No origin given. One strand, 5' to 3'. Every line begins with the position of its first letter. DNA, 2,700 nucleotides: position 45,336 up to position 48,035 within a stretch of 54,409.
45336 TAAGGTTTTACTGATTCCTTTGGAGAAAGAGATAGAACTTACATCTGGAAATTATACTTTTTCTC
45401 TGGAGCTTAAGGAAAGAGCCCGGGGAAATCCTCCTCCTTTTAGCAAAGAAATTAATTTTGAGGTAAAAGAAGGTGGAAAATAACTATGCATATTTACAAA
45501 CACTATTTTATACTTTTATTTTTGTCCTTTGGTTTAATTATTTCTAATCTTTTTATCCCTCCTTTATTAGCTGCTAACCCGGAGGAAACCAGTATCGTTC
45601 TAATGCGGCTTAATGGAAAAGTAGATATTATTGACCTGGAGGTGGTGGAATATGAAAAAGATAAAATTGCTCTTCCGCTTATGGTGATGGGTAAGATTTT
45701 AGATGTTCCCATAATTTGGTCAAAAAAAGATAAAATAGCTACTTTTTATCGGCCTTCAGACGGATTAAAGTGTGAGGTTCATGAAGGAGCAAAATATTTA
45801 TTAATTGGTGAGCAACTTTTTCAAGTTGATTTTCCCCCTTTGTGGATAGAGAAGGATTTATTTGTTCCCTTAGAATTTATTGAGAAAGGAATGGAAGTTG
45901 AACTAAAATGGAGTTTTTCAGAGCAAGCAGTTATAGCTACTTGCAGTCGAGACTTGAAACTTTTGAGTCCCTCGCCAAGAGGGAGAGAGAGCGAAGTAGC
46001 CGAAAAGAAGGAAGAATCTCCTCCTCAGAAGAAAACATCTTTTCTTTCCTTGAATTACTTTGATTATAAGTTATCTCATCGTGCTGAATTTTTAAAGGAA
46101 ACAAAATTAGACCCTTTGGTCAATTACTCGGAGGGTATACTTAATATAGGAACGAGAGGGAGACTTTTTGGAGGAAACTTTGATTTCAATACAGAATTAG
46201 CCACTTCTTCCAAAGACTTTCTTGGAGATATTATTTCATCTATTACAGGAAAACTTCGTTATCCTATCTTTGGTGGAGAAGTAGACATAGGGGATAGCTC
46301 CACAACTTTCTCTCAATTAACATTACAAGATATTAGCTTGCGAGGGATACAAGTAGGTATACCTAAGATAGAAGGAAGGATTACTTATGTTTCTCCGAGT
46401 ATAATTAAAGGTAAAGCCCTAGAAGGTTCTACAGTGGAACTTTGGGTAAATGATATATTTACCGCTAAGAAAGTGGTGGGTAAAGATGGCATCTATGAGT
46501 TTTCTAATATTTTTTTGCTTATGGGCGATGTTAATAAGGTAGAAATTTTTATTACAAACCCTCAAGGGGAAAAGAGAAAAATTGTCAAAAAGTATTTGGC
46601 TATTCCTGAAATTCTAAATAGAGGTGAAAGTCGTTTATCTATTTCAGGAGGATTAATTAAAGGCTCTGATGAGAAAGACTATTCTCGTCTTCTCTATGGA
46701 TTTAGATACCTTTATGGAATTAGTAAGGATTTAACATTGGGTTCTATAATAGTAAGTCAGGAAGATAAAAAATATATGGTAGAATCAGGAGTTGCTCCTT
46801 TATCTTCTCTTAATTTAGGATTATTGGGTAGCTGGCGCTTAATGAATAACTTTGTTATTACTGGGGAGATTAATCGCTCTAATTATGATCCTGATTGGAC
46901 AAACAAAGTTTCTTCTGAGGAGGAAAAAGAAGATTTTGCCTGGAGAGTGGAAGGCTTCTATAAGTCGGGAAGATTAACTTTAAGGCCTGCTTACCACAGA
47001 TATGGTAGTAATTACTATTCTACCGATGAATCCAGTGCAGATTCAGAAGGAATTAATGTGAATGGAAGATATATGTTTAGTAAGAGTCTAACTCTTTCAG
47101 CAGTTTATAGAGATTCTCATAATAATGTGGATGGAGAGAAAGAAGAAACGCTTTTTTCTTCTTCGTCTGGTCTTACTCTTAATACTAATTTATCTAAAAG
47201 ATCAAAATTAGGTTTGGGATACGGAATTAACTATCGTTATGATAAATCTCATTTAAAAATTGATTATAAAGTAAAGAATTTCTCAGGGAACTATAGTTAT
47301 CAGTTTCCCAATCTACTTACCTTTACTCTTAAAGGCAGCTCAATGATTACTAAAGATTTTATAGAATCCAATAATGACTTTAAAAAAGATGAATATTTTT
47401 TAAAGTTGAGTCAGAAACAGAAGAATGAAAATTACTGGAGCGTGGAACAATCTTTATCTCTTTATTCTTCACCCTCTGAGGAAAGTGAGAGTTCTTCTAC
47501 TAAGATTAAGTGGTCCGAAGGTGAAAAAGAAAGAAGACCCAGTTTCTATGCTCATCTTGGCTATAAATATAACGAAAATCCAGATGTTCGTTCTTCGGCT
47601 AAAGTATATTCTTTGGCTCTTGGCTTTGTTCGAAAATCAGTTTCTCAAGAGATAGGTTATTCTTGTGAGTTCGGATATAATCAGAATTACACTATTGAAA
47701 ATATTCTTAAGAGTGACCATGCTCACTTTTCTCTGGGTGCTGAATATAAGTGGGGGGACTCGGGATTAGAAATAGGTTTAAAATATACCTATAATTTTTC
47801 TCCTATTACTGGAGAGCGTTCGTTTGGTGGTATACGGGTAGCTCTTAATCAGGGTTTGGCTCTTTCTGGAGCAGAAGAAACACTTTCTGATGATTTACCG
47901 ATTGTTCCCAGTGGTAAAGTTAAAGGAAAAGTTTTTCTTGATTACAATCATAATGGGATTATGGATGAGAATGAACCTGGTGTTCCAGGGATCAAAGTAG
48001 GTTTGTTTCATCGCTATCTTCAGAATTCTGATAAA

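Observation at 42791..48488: Sigma-54-driven four-gene operon with chaperone-usher logic but non-canonical parts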

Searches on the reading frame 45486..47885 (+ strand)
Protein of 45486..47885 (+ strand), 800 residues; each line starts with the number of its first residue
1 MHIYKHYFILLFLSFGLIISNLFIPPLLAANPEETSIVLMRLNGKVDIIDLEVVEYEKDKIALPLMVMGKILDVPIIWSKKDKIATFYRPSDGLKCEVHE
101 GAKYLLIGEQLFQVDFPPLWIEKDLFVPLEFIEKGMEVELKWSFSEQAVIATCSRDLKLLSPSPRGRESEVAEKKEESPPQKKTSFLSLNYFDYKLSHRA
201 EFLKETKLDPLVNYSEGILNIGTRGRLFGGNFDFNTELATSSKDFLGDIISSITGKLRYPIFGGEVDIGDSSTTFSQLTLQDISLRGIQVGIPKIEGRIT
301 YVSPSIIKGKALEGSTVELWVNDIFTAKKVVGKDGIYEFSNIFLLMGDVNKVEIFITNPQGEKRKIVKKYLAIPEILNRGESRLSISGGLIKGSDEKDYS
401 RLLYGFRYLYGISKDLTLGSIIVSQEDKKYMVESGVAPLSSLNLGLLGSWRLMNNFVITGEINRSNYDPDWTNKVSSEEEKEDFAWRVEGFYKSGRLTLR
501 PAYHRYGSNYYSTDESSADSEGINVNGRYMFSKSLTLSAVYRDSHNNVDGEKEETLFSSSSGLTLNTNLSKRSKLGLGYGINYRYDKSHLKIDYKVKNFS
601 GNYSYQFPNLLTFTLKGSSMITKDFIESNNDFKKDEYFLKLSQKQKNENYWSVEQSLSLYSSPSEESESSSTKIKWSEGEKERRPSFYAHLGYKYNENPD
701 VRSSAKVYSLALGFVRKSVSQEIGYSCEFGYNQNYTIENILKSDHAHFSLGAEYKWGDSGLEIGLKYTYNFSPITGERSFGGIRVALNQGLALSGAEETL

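Call 25: search_protein_representatives(protein=window:45486-47885:+)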
Query: 800 residues. Proteins with E-value up to 0.001 (for the whole library): 124; up to 1e-10: 30; up to 1e-30: 2. The best 124 are listed.
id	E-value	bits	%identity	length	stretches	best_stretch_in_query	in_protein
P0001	0.0e+00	1793.4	100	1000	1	1-800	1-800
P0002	1.7e-32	129.1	29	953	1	33-580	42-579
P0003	3.1e-22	95.2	27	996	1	20-426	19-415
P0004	2.4e-20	89.0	26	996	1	30-426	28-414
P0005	1.3e-18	83.2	27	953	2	30-153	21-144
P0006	1.9e-18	82.7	25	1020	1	45-576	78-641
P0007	7.7e-18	80.7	24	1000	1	4-500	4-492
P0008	8.3e-18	80.6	29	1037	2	301-576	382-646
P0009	2.3e-17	79.1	30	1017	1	34-468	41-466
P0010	4.6e-17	78.1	28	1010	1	5-422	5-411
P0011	1.1e-16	76.9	27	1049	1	45-581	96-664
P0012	6.0e-16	74.4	26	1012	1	31-389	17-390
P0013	1.1e-15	73.6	25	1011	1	33-566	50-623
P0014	1.5e-15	73.1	31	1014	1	255-579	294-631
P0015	1.8e-15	72.9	25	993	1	24-434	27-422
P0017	6.0e-15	71.1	28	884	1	32-415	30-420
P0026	8.7e-12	60.6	25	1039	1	43-577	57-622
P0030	7.8e-11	57.5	26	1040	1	301-567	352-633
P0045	9.9e-09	50.5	25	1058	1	116-538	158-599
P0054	5.0e-08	48.2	27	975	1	35-424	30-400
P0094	7.2e-05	37.8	25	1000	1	32-419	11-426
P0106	4.0e-04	35.3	22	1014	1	30-498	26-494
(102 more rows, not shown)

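Call 36: find_related_loci(query=A3, collection=genome_contigs, flank=7000)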
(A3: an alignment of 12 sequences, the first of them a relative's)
Query A3 (1040 aa) in genome_contigs; peptide patterns used: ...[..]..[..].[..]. (x = any residue, [..] = any of these).
39 stretches matched a pattern; 20 encode a relative of the query (tblastn E <= 1e-3); 20 distinct loci.
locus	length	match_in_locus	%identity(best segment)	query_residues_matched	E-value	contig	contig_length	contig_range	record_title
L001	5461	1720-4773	42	8-1023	0e+0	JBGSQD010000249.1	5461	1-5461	MAG: Geobacterales bacterium isolate JTS-AC321 k141_4363048, whole genome shotgun sequence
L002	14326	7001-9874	44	59-1019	0e+0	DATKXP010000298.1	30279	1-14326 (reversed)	MAG TPA_asm: Phycisphaerae bacterium isolate SMAG_U14195 k141_2838774, whole genome shotgun sequence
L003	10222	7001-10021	42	10-1034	0e+0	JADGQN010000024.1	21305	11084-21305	MAG: Syntrophobacterales bacterium isolate Chersky.21_67 contig-100_561, whole genome shotgun sequence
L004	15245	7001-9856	43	62-1023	0e+0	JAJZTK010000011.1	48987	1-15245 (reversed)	MAG: Deltaproteobacteria bacterium isolate SKS3.bin71 NODE_985_length_48987_cov_2.025194, whole genome shotgun sequence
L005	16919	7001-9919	40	62-1032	0e+0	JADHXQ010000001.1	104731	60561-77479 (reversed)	MAG: Phycisphaerae bacterium isolate BS750m-G57 BS-750m-C55, whole genome shotgun sequence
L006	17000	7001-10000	37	44-1027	0e+0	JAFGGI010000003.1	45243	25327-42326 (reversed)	MAG: Sedimentisphaerales bacterium isolate Zod_Metabat.1380 k87_129314, whole genome shotgun sequence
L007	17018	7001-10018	39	15-1019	0e+0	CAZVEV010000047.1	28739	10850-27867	MAG TPA_asm: uncultured Planctomycetaceae bacterium isolate binchicken_co65_125 genome assembly, contig: NODE_6629_lengt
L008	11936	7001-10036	37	63-1032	0e+0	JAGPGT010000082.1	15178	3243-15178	MAG: Phycisphaerae bacterium isolate Gw_SlDig_bin_305 Gw_SlDig_7035_length_15178_cov_15.688326, whole genome shotgun seq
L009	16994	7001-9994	36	32-1023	0e+0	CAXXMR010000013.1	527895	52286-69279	MAG: Sedimentisphaerales bacterium isolate 9f8913db-8c50-4d63-8851-15559f03b31b genome assembly, contig: contig_13, whol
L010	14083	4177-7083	34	61-1027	0e+0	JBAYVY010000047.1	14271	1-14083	MAG: Phycisphaeraceae bacterium isolate SO_2016_LW3_70 scaffold06054_LW162_2016, whole genome shotgun sequence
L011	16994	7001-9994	36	18-1021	0e+0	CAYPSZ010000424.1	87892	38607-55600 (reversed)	MAG TPA_asm: uncultured Desulfobacterales bacterium isolate SRP067234_co1_129 genome assembly, contig: k99_1039684, whol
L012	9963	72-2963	30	62-1023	1e-121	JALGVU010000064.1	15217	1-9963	MAG: bacterium isolate Meg19_46_Bin_182 Meg19_46_Bin_182_scaffold_8543, whole genome shotgun sequence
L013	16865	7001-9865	30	62-1017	2e-112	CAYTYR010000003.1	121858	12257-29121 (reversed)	MAG TPA_asm: uncultured Clostridia bacterium isolate binchicken_co220_96 genome assembly, contig: NODE_45_length_121858_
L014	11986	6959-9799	29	62-1017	1e-110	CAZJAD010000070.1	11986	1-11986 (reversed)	MAG TPA_asm: uncultured Alphaproteobacteria bacterium isolate binchicken_co89_462 genome assembly, contig: NODE_10490_le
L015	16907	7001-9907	28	62-1040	1e-100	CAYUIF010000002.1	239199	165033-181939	MAG TPA_asm: uncultured Alphaproteobacteria bacterium isolate SRP278314_co1_92 genome assembly, contig: NODE_30_length_2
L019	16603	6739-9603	33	62-1017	9e-124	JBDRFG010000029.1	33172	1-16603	MAG: Candidatus Eisenbacteria bacterium isolate MEGAHIT-group-1.358 k141_8034596, whole genome shotgun sequence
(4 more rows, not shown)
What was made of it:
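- Closest known: Classical chaperone-usher pili. Different: The hosts are non-proteobacterial MAGs (call 36).
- Tried and rejected: A sub-clade alignment worked (call 36).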

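Call 73: search_protein_families(library=pfam, alignment_id=A10, max_evalue=1)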
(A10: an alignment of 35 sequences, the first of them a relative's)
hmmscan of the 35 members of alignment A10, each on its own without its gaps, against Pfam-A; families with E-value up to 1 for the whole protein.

A. member 1, L004:5338-5889:+ (183 aa): 1 family
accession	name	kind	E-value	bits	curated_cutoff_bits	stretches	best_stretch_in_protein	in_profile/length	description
PF10512.14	Borealin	-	0.24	11.9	19.5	1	65-106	43-83/118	Cell division cycle-associated protein 8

B. families by the number of members that match (of 35 scanned): 16 families
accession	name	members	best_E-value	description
PF18478.7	PIN_10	2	0.045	PIN like domain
PF14268.11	YoaP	2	0.27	YoaP-like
PF00168.36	C2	1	0.0029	C2 domain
PF00544.25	Pectate_lyase_4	1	0.02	Pectate lyase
PF01299.22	Lamp2-like_luminal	1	0.025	Lysosome-associated membrane glycoprotein 2-like, luminal domains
PF15399.11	DUF4620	1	0.038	Domain of unknown function (DUF4620)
PF20351.4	DUF6646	1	0.051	Family of unknown function (DUF6646)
PF01103.29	Omp85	1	0.089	Omp85 superfamily domain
PF09600.15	Cyd_oper_YbgE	1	0.089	Cyd operon protein YbgE (Cyd_oper_YbgE)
PF16339.10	DUF4969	1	0.13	Domain of unknown function (DUF4969)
PF20768.2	Topo_VI_alpha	1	0.14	All-beta domain in DNA topoisomerase VI alpha subunit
PF15540.11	Ntox47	1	0.14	Bacterial toxin 47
PF22681.2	Lmo2446-like_N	1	0.19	Lmo2446-like, N-terminal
PF09610.15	Myco_arth_vir_N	1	0.23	Mycoplasma virulence signal region (Myco_arth_vir_N)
PF10512.14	Borealin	1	0.24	Cell division cycle-associated protein 8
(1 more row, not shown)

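Call 74: search_solved_structures(query=A10, max_evalue=10, show_alignments=2)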
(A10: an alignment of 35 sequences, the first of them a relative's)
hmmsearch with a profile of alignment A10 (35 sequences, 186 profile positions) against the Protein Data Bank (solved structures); distinct sequences matched with E-value up to 10: 0.

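Call 82: list_cluster_members(proteins=[P0002, P0003, P0006, P0008, P0014, P0030, P0017, P0133, L004:5338-5889:+, L019:4661-5212:+])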
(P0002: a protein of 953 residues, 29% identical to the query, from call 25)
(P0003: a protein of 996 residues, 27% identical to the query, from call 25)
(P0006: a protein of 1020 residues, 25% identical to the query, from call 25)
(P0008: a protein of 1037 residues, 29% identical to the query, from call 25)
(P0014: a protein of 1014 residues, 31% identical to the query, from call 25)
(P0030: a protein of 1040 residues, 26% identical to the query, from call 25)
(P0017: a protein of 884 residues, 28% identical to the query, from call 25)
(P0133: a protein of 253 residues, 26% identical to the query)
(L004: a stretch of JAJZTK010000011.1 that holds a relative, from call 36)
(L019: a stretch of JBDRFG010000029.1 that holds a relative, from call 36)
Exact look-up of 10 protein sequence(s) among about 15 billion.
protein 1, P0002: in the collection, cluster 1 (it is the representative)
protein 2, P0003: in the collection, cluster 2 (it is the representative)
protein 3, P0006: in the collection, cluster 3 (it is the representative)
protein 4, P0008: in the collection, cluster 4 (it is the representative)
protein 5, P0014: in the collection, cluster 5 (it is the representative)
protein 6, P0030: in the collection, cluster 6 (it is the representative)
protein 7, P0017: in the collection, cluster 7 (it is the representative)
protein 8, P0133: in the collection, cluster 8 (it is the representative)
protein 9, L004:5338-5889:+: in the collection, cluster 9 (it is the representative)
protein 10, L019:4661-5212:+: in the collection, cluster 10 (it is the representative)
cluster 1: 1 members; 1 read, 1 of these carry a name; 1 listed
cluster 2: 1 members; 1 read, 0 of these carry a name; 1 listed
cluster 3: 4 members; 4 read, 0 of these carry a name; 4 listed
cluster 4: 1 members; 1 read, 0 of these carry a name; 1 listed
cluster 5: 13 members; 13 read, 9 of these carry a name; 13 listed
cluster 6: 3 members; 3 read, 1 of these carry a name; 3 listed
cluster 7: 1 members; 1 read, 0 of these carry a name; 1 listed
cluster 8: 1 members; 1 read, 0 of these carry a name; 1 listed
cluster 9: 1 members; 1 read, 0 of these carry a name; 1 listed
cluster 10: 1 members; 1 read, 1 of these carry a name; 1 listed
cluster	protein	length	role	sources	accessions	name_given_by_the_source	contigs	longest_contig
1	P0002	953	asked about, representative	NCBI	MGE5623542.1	MAG: SdrD B-like domain-containing protein, partial [Methanocella sp.]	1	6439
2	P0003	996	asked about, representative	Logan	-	-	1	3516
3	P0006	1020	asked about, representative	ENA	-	-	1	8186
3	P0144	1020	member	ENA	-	-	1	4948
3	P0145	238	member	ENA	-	-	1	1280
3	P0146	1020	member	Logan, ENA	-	-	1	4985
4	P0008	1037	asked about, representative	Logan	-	-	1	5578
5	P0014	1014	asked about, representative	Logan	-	-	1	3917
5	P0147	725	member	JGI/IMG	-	hypothetical protein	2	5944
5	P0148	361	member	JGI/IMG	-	hypothetical protein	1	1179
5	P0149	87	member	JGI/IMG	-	hypothetical protein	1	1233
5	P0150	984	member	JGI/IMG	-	hypothetical protein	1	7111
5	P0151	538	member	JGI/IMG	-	hypothetical protein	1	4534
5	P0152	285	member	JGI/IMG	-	hypothetical protein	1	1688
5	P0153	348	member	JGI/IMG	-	hypothetical protein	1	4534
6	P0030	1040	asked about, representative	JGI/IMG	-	hypothetical protein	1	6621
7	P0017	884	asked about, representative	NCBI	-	-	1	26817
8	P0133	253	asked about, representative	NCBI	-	-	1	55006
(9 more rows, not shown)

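Call 119: search_protein_families(library=pfam, proteins=[P0026, P0045, P0054, P0008, P0030, P0007, P0004, P0014, P0106], max_evalue=0.01)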
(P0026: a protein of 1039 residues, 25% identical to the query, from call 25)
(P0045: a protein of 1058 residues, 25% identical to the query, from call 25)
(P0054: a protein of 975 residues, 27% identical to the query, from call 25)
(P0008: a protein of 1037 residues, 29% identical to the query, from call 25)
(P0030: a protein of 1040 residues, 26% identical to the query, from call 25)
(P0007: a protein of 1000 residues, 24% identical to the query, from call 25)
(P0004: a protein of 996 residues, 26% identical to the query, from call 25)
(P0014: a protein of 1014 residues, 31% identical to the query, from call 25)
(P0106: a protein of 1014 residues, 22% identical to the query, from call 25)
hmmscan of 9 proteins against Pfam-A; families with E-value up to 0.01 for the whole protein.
P0026 (1039 aa): 5 families
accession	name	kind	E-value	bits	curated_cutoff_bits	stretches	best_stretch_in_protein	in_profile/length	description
PF17210.9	SdrD_B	-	1.5e-11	44.9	29.7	1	815-882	6-74/112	SdrD B-like domain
PF13620.12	CarboxypepD_reg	-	1.3e-08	35.5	32.3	1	906-967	1-57/82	Carboxypeptidase regulatory-like domain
PF00577.26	Usher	-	9.9e-08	31.7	27.1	1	378-466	116-203/549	Outer membrane usher protein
PF07833.16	Cu_amine_oxidN1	-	0.0065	16.8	24.2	0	73-161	18-103/108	Copper amine oxidase N-terminal domain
PF17802.7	SpaA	-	0.0084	16.7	23.1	0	920-988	13-80/91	Prealbumin-like fold domain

P0045 (1058 aa): 3 families
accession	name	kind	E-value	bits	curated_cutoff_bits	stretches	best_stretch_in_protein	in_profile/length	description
PF17210.9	SdrD_B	-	9.4e-11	42.3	29.7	1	835-904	6-76/112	SdrD B-like domain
PF00577.26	Usher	-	8.7e-09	35.2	27.1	1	317-495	47-211/549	Outer membrane usher protein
PF13620.12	CarboxypepD_reg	-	2.1e-05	25.2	32.3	1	952-990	22-55/82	Carboxypeptidase regulatory-like domain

P0054 (975 aa): 6 families
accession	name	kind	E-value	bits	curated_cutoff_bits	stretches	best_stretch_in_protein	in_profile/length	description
PF17210.9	SdrD_B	-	2.5e-16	60.3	29.7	2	789-852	6-72/112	SdrD B-like domain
PF13620.12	CarboxypepD_reg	-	4.2e-10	40.3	32.3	1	800-841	7-54/82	Carboxypeptidase regulatory-like domain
PF13715.12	CarbopepD_reg_2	-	4.5e-10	39.8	32.2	0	799-844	6-53/88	CarboxypepD_reg-like domain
PF09430.16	EMC7_beta-sandw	-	3e-05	24.6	26.6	0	898-937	5-46/122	ER membrane protein complex subunit 7, beta-sandwich domain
PF07833.16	Cu_amine_oxidN1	-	0.00021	21.6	24.2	0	52-92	17-57/108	Copper amine oxidase N-terminal domain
PF00577.26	Usher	-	0.00032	20.1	27.1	1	225-396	33-201/549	Outer membrane usher protein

P0008 (1037 aa): 4 families
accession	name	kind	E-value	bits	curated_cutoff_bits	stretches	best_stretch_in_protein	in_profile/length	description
PF17210.9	SdrD_B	-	1.6e-09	38.4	29.7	1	835-881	6-57/112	SdrD B-like domain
PF13620.12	CarboxypepD_reg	-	0.00053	20.7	32.3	0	926-987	1-57/82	Carboxypeptidase regulatory-like domain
PF09430.16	EMC7_beta-sandw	-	0.0038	17.9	26.6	0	942-987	5-48/122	ER membrane protein complex subunit 7, beta-sandwich domain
PF00577.26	Usher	-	0.0083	15.5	27.1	0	392-505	93-206/549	Outer membrane usher protein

P0030 (1040 aa): 5 families
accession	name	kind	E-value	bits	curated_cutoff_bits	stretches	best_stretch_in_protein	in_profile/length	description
PF13620.12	CarboxypepD_reg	-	1.6e-09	38.4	32.3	1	930-990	2-57/82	Carboxypeptidase regulatory-like domain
PF17210.9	SdrD_B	-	1.1e-08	35.7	29.7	0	838-891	6-63/112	SdrD B-like domain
PF00577.26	Usher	-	7e-05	22.3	27.1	1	392-487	115-209/549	Outer membrane usher protein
PF07833.16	Cu_amine_oxidN1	-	0.00034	21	24.2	1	89-181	15-104/108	Copper amine oxidase N-terminal domain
PF13715.12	CarbopepD_reg_2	-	0.00049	20.5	32.2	0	932-989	3-52/88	CarboxypepD_reg-like domain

P0007 (1000 aa): 4 families
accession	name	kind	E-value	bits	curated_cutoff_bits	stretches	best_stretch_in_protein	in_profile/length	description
PF17210.9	SdrD_B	-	1.9e-13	51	29.7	1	816-879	6-72/112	SdrD B-like domain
PF07833.16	Cu_amine_oxidN1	-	2.9e-07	30.9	24.2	1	39-145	2-106/108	Copper amine oxidase N-terminal domain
PF13620.12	CarboxypepD_reg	-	4e-06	27.5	32.3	0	832-866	12-52/82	Carboxypeptidase regulatory-like domain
PF17802.7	SpaA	-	0.005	17.4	23.1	0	939-985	35-80/91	Prealbumin-like fold domain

P0004 (996 aa): 8 families
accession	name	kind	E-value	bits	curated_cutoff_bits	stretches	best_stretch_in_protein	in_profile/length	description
PF17210.9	SdrD_B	-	2.4e-16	60.3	29.7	2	816-870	6-66/112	SdrD B-like domain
PF13620.12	CarboxypepD_reg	-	1.8e-09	38.2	32.3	1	829-876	9-62/82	Carboxypeptidase regulatory-like domain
PF07833.16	Cu_amine_oxidN1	-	2.3e-07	31.2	24.2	1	48-147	10-107/108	Copper amine oxidase N-terminal domain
PF13715.12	CarbopepD_reg_2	-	9e-07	29.3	32.2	0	926-962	13-50/88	CarboxypepD_reg-like domain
PF24576.1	IR75A_N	-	0.0028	17.7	27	1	526-610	107-190/199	Ionotropic receptor 75a N-terminal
PF14686.12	fn3_3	-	0.0051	17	24.4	0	846-886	29-67/75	Polysaccharide lyase family 4, domain II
PF17802.7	SpaA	-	0.0058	17.2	23.1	0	932-981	31-78/91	Prealbumin-like fold domain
PF09430.16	EMC7_beta-sandw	-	0.0077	16.9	26.6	0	929-964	9-47/122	ER membrane protein complex subunit 7, beta-sandwich domain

P0014 (1014 aa): 5 families
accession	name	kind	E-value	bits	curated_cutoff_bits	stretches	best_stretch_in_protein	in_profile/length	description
PF17210.9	SdrD_B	-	2.6e-12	47.3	29.7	2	919-978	18-73/112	SdrD B-like domain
PF13620.12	CarboxypepD_reg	-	1.6e-08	35.2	32.3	1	919-967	8-55/82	Carboxypeptidase regulatory-like domain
PF00577.26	Usher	-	9.6e-05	21.8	27.1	0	359-472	90-202/549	Outer membrane usher protein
PF17802.7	SpaA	-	0.00031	21.3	23.1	0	923-965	14-57/91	Prealbumin-like fold domain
PF07833.16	Cu_amine_oxidN1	-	0.001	19.4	24.2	1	85-174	17-103/108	Copper amine oxidase N-terminal domain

P0106 (1014 aa): 6 families
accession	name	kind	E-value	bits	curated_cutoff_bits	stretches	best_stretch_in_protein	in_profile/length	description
PF17210.9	SdrD_B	-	2.4e-14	53.9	29.7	1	822-886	5-72/112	SdrD B-like domain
PF07833.16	Cu_amine_oxidN1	-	3.5e-06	27.3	24.2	1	57-153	17-107/108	Copper amine oxidase N-terminal domain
PF13620.12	CarboxypepD_reg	-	1.5e-05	25.7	32.3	0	853-875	32-54/82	Carboxypeptidase regulatory-like domain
PF00577.26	Usher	-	0.0011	18.3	27.1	1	225-414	11-199/549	Outer membrane usher protein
PF13715.12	CarbopepD_reg_2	-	0.0012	19.3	32.2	0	930-969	10-50/88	CarboxypepD_reg-like domain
PF09430.16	EMC7_beta-sandw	-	0.0067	17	26.6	0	939-969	12-45/122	ER membrane protein complex subunit 7, beta-sandwich domain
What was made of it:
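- P0045 (35.2 bits) and P0026 (31.7 bits) exceed the cutoff of 27.1 (call 119).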
